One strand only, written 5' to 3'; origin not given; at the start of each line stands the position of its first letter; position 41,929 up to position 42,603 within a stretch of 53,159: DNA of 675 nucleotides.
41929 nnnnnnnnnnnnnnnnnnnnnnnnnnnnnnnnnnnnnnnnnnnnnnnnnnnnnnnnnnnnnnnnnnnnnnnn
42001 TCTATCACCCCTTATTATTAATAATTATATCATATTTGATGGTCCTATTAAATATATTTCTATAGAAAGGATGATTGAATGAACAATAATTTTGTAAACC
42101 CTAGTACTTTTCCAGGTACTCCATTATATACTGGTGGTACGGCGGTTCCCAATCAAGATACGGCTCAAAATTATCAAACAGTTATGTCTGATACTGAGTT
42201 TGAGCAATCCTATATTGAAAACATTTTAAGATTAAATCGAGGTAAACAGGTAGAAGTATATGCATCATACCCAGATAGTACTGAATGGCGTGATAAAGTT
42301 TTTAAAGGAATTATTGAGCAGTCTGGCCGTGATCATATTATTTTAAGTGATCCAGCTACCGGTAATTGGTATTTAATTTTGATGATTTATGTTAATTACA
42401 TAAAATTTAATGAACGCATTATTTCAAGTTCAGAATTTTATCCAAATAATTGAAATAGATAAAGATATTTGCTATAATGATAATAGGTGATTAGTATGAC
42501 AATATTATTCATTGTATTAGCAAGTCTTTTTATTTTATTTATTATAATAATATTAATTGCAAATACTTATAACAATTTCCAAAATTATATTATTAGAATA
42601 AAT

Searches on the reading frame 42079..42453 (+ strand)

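Call 24: search_protein_families(library=pfam, proteins=[window:42079-42453:+], max_evalue=0.001)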
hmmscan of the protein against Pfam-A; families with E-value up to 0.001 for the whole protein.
window:42079-42453:+ (124 aa): 1 family
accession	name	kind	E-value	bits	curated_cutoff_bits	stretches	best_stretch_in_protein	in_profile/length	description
PF09671.16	Spore_GerQ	-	8.5e-35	119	25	1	42-114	2-74/76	Spore coat protein (Spore_GerQ)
